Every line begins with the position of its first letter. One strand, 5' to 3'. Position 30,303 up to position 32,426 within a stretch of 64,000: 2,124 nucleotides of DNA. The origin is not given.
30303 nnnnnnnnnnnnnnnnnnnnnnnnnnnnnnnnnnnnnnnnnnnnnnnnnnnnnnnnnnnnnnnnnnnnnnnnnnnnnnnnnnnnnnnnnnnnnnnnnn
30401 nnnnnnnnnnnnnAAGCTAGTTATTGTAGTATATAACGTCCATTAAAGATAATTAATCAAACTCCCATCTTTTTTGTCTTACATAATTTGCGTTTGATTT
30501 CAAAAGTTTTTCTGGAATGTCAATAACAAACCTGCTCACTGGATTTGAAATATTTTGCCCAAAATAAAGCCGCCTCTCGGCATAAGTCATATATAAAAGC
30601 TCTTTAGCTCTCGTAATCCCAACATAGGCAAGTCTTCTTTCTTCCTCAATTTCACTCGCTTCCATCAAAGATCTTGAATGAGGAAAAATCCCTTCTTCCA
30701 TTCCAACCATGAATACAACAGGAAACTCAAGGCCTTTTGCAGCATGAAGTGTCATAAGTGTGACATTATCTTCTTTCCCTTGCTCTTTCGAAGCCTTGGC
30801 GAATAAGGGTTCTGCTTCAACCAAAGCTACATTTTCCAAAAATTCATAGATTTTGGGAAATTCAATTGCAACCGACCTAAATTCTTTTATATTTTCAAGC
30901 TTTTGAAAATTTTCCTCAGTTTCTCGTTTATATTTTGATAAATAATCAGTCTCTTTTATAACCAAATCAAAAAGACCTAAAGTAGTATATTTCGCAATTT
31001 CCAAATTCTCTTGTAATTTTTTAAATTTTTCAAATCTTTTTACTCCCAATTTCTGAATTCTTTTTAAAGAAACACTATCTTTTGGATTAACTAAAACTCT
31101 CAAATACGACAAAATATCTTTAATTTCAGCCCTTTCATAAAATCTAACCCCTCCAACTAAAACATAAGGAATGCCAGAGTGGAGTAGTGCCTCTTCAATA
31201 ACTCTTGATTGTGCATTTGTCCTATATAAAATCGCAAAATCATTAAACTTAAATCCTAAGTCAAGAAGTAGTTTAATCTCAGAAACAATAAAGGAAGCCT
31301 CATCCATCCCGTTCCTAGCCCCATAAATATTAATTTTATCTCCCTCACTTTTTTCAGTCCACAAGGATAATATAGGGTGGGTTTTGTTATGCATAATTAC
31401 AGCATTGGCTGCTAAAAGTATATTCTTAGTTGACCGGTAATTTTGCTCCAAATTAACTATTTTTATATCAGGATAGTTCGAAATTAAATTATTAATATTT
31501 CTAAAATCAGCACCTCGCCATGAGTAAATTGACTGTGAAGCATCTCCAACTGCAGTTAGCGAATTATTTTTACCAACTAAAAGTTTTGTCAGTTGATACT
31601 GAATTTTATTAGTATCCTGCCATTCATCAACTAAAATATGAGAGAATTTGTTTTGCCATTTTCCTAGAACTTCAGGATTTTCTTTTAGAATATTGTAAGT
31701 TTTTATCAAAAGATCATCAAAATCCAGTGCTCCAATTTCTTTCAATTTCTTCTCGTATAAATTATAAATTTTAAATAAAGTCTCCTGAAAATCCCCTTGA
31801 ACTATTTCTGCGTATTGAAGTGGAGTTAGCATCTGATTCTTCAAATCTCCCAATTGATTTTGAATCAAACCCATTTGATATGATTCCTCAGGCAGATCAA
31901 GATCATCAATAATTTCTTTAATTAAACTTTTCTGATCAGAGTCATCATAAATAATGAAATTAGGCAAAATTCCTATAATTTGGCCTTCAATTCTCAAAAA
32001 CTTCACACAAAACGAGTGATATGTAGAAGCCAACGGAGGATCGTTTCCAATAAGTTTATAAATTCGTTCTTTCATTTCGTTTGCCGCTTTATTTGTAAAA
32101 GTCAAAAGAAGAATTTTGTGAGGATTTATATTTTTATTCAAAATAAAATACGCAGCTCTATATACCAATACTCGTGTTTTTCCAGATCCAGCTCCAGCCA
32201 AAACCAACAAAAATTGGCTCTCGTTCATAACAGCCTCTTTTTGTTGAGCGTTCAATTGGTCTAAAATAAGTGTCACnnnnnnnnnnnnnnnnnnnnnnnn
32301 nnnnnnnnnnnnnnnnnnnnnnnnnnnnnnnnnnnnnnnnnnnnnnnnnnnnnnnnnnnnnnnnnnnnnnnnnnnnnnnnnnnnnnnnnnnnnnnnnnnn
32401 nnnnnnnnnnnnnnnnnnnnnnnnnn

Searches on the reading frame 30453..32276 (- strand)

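Call 24: search_protein_families(library=pfam, proteins=[window:30453-32276:-], max_evalue=0.001)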
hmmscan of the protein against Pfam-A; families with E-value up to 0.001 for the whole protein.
window:30453-32276:- (607 aa): 7 families
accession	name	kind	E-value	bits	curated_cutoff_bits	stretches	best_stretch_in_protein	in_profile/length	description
PF00580.27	UvrD-helicase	-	3.8e-86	289.6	23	1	8-268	1-270/271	UvrD/REP helicase N-terminal domain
PF13361.12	UvrD_C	-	3.5e-73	247.5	25.6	2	274-442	1-168/350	UvrD-like helicase C-terminal domain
PF13245.12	AAA_19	-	1.5e-24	87.1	25.1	1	12-252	1-132/134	AAA domain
PF13538.12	UvrD_C_2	-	9.2e-10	38.7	27.4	1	505-563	2-51/52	UvrD-like helicase C-terminal domain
PF13604.12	AAA_30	-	7.8e-06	26.2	27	1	7-71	1-65/191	AAA domain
PF13086.12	AAA_11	-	0.00013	22.2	27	1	7-96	1-89/257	AAA domain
PF02562.22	PhoH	-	0.00033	20.7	27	0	212-279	121-189/205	PhoH-like protein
